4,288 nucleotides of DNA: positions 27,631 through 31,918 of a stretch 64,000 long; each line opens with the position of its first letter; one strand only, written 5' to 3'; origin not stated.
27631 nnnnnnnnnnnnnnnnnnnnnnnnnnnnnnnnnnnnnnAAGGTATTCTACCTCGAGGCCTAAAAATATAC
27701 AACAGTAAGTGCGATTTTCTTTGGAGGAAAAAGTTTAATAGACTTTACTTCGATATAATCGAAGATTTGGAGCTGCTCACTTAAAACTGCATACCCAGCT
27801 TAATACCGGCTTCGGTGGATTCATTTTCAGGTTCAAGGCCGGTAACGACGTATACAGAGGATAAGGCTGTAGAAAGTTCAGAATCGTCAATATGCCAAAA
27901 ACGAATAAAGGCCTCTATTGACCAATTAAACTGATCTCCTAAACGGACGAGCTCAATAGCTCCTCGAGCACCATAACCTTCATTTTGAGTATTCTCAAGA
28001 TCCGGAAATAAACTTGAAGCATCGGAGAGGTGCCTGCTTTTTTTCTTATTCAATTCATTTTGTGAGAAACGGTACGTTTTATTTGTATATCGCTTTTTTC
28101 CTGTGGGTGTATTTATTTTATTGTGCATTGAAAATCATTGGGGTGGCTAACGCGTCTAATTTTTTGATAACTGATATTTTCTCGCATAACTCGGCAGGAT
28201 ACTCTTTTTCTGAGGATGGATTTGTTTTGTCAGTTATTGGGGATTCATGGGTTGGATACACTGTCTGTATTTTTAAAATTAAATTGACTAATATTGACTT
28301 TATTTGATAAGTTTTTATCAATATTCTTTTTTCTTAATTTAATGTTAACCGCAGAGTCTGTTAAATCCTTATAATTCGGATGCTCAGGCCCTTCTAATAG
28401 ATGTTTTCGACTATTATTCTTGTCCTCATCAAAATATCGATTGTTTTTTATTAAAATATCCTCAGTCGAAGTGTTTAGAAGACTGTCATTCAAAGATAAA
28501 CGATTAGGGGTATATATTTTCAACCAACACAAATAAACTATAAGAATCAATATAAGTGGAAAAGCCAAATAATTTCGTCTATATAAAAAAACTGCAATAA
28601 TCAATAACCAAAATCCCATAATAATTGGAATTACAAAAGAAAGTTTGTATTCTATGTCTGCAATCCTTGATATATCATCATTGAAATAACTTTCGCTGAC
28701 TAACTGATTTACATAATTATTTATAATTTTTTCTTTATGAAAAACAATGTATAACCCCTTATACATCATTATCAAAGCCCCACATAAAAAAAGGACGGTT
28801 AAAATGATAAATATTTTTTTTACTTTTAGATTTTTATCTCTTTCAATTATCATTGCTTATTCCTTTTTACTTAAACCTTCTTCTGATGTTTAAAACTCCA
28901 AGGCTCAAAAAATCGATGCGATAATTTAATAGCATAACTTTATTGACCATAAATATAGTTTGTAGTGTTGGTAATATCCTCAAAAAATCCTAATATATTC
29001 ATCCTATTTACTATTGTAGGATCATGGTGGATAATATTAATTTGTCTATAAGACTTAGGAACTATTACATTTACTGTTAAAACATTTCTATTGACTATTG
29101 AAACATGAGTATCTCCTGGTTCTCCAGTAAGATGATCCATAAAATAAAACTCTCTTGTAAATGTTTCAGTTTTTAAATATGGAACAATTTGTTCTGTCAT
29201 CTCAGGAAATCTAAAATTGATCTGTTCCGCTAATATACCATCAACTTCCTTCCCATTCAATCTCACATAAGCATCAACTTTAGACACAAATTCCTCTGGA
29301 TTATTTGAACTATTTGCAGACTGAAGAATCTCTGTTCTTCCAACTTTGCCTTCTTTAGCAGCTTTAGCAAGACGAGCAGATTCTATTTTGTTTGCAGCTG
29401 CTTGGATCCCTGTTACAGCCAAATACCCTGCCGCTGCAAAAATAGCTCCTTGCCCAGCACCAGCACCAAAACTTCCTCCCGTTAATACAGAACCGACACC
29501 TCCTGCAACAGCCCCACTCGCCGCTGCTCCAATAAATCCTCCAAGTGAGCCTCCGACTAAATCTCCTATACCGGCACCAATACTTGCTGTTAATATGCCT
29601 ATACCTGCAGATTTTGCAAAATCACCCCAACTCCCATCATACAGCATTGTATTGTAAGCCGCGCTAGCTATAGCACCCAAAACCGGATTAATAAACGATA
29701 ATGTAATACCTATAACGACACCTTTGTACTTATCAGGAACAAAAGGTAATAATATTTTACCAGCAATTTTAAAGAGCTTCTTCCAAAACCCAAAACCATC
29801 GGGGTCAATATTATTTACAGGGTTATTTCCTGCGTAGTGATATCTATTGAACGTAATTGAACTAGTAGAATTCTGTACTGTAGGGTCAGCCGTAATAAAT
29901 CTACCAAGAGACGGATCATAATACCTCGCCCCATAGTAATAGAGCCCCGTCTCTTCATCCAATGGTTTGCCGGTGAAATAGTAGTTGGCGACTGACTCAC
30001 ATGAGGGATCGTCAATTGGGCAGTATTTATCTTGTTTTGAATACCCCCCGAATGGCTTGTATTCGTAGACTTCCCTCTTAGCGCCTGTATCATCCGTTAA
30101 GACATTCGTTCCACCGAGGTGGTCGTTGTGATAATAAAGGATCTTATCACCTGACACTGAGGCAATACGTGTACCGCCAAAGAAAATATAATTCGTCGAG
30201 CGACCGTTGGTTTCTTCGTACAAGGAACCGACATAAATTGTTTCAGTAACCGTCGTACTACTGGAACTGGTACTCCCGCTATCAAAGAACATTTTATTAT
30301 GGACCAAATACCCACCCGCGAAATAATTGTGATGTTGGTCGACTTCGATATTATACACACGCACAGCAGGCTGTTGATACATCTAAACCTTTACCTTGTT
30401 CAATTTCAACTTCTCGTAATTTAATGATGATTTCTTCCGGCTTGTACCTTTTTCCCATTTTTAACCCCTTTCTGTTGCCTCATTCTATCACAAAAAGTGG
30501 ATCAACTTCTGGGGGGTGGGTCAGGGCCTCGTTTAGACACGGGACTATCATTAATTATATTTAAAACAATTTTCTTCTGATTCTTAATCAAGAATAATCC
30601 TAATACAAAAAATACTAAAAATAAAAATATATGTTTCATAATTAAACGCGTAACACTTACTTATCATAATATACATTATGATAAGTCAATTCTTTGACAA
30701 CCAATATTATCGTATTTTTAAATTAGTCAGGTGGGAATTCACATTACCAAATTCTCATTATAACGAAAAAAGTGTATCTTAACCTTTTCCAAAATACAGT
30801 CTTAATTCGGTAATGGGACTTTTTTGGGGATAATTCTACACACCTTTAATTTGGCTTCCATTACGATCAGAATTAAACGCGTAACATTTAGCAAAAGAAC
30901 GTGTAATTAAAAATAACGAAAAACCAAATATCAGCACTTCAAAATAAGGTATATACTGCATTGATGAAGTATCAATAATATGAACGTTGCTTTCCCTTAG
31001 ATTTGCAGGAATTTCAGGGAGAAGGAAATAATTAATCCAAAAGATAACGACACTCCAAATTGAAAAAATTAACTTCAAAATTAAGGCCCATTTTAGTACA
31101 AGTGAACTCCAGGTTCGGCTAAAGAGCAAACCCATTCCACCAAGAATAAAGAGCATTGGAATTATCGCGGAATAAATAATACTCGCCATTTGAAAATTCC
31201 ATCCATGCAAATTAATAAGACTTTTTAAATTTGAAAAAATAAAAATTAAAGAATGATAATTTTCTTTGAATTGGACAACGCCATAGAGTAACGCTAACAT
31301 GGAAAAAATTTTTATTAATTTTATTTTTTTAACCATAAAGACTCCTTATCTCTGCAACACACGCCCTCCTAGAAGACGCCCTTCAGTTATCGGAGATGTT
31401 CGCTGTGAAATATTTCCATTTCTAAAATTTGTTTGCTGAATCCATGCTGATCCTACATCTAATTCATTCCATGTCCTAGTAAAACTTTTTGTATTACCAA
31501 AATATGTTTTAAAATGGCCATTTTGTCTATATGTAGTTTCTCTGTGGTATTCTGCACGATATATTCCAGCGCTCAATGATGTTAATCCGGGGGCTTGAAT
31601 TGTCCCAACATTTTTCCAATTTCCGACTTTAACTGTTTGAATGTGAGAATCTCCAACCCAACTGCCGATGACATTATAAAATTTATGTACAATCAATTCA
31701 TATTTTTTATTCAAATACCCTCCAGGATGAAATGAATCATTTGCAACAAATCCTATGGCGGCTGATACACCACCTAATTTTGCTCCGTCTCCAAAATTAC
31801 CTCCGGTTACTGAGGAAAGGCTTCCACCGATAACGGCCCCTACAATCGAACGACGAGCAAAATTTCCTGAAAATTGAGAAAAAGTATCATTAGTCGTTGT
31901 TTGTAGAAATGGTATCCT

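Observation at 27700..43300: A ~15.6 kb low-GC Rhs polymorphic-toxin island with IS elements, an orphan toxin cassette and a ParDE pair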

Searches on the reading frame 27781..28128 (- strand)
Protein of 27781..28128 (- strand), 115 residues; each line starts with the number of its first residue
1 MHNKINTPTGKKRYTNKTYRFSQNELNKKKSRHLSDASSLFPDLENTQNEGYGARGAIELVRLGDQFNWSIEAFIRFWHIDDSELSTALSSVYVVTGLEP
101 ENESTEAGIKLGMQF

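Call 5: search_protein_families(library=pfam, proteins=[window:27781-28128:-], max_evalue=0.01)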
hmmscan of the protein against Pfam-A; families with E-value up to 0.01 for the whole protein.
window:27781-28128:- (115 aa): 0 families

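Call 6: search_protein_families(library=ncbifam, proteins=[window:27781-28128:-], max_evalue=0.01)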
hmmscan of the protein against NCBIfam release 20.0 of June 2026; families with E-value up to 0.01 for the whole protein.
window:27781-28128:- (115 aa): 0 families

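Call 24: search_protein_families(library=pfam, proteins=[window:27784-28128:-], max_evalue=5)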
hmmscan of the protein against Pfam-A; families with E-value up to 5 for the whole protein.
window:27784-28128:- (115 aa): 1 family
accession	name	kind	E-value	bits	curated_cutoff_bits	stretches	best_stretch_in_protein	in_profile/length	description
PF23799.1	DUF7175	-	0.15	13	27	1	10-61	36-87/103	Domain of unknown function (DUF7175)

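Call 64: search_solved_structures(query=window:27784-28128:-, max_evalue=10)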
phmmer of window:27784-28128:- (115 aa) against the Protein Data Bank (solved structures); distinct sequences matched with E-value up to 10: 0.

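Call 65: search_protein_families(library=phrogs, proteins=[window:27784-28128:-], max_evalue=0.01)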
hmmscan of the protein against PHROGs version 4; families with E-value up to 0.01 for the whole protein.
window:27784-28128:- (115 aa): 0 families

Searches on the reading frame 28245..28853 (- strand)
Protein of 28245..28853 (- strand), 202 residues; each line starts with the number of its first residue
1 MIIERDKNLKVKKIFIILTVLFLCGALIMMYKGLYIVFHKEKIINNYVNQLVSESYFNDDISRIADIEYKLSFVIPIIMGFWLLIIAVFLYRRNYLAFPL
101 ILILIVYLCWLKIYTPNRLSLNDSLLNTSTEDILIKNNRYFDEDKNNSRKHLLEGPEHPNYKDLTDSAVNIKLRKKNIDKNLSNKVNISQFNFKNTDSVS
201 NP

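Call 5: search_protein_families(library=pfam, proteins=[window:28245-28853:-], max_evalue=0.01)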
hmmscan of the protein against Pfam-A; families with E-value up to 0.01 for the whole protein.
window:28245-28853:- (202 aa): 2 families
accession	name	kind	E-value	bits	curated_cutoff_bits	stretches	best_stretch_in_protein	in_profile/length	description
PF13567.11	DUF4131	-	0.00018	21.7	31.6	1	74-127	7-64/165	Domain of unknown function (DUF4131)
PF04133.19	Vps55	-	0.0037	17.6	24.6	0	77-122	8-50/120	Vacuolar protein sorting 55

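Call 6: search_protein_families(library=ncbifam, proteins=[window:28245-28853:-], max_evalue=0.01)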
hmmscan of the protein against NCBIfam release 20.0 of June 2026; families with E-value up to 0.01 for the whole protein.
window:28245-28853:- (202 aa): 1 family
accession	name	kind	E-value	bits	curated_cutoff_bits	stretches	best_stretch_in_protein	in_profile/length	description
NF009813.0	PRK13298.1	equivalog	9.8e-05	21.4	606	1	4-78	180-254/417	tRNA CCA-pyrophosphorylase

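Call 24: search_protein_families(library=pfam, proteins=[window:28248-28853:-], max_evalue=5)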
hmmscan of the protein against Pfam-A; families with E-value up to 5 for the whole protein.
window:28248-28853:- (202 aa): 5 families
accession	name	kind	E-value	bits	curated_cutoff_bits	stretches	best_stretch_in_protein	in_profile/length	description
PF13567.11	DUF4131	-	0.00018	21.7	31.6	1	74-127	7-64/165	Domain of unknown function (DUF4131)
PF04133.19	Vps55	-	0.0037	17.6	24.6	1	77-122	8-50/120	Vacuolar protein sorting 55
PF05814.16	Ac76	-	0.029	14.8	22.5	1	77-136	3-66/83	Orf76 (Ac76)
PF09679.15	TraQ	-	0.15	12.8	25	1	78-110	20-52/94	Type-F conjugative transfer system pilin chaperone (TraQ)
PF10027.14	DUF2269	-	0.15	12.6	28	1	70-131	53-113/150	Predicted integral membrane protein (DUF2269)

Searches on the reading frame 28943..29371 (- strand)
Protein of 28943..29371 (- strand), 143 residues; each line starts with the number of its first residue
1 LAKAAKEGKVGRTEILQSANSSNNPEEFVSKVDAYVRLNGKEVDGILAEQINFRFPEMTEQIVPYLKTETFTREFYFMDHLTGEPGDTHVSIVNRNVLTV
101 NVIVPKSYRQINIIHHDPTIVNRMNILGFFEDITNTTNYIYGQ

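Call 24: search_protein_families(library=pfam, proteins=[window:28943-29371:-], max_evalue=5)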
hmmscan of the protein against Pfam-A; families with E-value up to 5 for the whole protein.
window:28943-29371:- (143 aa): 0 families

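Call 65: search_protein_families(library=phrogs, proteins=[window:28943-29371:-], max_evalue=0.01)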
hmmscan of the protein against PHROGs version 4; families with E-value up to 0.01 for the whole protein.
window:28943-29371:- (143 aa): 0 families

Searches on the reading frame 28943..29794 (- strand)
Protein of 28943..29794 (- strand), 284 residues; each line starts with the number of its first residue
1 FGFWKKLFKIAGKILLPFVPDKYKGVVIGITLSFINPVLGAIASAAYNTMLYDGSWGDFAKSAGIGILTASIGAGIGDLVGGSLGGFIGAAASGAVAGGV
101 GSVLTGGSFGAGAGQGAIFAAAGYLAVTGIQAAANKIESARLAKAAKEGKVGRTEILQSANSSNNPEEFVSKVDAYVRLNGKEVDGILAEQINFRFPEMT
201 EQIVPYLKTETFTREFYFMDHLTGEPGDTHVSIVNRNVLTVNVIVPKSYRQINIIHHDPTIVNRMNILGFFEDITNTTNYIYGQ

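Call 13: search_solved_structures(query=window:28943-29794:-, max_evalue=1, show_alignments=2)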
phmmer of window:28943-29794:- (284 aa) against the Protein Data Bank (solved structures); distinct sequences matched with E-value up to 1: 2.
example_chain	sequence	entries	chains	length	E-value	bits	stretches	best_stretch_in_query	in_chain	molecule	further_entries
7ojf_A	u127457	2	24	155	0.4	13.6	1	79-150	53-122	Outer membrane lipoprotein slyB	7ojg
4y98_A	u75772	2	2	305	0.58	13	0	103-137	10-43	C alpha-dehydrogenase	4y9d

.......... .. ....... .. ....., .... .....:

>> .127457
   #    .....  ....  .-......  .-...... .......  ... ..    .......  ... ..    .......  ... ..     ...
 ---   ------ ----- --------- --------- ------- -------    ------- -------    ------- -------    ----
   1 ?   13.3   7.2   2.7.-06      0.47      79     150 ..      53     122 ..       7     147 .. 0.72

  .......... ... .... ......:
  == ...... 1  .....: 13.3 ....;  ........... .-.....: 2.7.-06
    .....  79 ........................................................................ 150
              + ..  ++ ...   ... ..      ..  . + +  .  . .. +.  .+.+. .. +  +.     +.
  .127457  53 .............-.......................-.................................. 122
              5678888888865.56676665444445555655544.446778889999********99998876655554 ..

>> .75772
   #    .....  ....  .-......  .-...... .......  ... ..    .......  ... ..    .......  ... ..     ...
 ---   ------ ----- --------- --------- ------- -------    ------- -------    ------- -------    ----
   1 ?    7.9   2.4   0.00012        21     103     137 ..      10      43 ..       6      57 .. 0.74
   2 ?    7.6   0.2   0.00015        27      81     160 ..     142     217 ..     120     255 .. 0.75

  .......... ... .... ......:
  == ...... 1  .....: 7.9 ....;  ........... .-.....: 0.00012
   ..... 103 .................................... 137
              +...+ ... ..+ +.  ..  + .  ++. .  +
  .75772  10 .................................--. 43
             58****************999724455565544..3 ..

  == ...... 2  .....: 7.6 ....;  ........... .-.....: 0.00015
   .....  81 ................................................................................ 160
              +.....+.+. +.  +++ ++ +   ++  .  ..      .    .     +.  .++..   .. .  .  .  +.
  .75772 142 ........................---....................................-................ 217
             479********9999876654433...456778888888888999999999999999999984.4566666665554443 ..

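Call 25: find_homologous_proteins(query=window:28943-29794:-, max_evalue=0.001)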
Query window:28943-29794:- (284 aa): 1 proteins with E <= 0.001 among 6236 candidates.
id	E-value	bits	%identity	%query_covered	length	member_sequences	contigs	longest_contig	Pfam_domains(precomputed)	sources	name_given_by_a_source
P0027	3.7e-180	616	100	100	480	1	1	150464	-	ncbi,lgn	-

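Call 72: predict_structure(alignment_id=A6)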
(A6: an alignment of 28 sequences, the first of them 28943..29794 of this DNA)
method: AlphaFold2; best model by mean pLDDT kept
length: 284 residues; sequences in the alignment: 28
mean_pLDDT: 58.4   pTM: 0.40
mean pLDDT of the five models: 58.4, 55.0, 55.0, 54.9, 53.5
residues with pLDDT >= 90: 60; 70-90: 17; 50-70: 74; < 50: 133
segments of 3 or more residues with pLDDT < 50: 159-215, 217-226, 228-284
pLDDT, mean of each block of 10 residues (from residue 1): 58 61 58 53 57 58 68 69 84 93 95 96 92 93 90 54 41 39 39 32 39 45 45 41 44 38 31 33 28
secondary structure, 60 per line:
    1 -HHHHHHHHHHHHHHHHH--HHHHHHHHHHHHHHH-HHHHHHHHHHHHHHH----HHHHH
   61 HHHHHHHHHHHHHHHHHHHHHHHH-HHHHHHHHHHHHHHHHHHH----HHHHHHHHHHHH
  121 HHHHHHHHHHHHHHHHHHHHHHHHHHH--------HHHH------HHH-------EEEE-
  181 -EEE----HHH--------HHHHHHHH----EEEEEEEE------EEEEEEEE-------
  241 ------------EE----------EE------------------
elements in order: H2-18 H21-35 H37-51 H56-84 H86-104 H109-147 H156-159 E176-179 E182-184 H200-207 E212-219 E226-233

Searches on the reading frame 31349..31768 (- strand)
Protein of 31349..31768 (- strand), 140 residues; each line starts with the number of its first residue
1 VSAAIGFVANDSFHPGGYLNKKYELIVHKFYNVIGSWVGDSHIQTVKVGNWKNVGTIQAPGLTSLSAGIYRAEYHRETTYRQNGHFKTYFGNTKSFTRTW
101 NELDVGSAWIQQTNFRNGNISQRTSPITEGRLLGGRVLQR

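Call 24: search_protein_families(library=pfam, proteins=[window:31349-31768:-], max_evalue=5)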
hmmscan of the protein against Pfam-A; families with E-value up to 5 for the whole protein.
window:31349-31768:- (140 aa): 0 families

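Call 65: search_protein_families(library=phrogs, proteins=[window:31349-31768:-], max_evalue=0.01)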
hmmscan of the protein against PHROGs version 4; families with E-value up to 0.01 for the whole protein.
window:31349-31768:- (140 aa): 0 families
